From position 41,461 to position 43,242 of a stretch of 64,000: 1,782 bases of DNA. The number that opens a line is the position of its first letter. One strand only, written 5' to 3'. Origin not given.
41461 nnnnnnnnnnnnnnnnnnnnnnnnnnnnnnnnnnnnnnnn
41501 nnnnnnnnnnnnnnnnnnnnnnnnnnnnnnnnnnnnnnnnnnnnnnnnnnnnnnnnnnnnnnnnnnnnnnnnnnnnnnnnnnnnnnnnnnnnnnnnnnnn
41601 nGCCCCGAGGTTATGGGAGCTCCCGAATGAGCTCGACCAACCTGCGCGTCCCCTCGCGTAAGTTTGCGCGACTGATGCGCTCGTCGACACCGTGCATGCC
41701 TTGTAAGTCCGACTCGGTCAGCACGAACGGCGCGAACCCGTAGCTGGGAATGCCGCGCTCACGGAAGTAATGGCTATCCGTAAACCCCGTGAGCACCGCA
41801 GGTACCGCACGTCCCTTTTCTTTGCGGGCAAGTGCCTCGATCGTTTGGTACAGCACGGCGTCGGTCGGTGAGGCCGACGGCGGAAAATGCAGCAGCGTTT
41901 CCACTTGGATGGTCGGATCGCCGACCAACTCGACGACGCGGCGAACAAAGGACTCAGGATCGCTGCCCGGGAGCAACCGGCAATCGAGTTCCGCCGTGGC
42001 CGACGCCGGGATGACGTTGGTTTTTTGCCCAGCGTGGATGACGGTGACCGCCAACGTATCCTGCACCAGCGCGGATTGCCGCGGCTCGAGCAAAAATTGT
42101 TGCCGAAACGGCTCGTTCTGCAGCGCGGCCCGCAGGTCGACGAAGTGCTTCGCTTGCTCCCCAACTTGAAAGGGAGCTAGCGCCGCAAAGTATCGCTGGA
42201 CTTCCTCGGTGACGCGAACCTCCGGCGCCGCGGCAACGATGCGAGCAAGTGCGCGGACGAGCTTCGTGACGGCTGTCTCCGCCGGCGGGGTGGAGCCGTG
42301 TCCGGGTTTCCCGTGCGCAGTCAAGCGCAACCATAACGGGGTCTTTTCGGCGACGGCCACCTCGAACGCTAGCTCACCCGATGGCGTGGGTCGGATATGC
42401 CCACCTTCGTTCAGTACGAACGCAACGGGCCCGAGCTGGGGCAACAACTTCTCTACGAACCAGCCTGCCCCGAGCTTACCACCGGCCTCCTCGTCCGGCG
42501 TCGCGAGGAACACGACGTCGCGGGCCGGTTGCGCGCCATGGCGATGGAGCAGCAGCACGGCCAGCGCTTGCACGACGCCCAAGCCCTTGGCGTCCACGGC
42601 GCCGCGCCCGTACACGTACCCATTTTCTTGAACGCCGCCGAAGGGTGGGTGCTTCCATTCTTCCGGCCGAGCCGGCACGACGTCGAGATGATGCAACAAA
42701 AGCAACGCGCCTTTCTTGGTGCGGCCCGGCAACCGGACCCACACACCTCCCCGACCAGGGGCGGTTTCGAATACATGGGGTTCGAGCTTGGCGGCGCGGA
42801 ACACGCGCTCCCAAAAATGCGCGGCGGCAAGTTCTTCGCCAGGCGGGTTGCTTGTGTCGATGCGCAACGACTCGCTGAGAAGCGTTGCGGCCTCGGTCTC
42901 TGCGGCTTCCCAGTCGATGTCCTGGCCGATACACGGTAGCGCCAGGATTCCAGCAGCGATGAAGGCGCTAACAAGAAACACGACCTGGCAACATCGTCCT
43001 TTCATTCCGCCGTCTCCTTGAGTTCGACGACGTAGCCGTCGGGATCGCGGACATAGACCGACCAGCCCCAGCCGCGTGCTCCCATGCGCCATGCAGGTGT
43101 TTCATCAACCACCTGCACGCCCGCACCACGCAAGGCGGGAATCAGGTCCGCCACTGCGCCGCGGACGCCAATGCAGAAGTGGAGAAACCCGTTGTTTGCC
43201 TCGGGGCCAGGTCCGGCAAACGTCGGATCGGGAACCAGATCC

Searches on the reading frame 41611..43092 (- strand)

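Call 83: search_protein_families(library=pfam, proteins=[window:41611-43092:-], max_evalue=0.0001)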
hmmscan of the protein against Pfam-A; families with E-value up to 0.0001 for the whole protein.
window:41611-43092:- (493 aa): 3 families
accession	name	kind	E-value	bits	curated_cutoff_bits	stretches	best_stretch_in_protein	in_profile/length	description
PF01546.33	Peptidase_M20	-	1.6e-32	113.6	24.6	1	132-490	2-205/206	Peptidase family M20/M25/M40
PF07687.19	M20_dimer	-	6.8e-17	61.8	21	1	248-393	2-102/107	Peptidase dimerisation domain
PF04389.22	Peptidase_M28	-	1.8e-08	34.8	21.3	1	117-228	2-91/193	Peptidase family M28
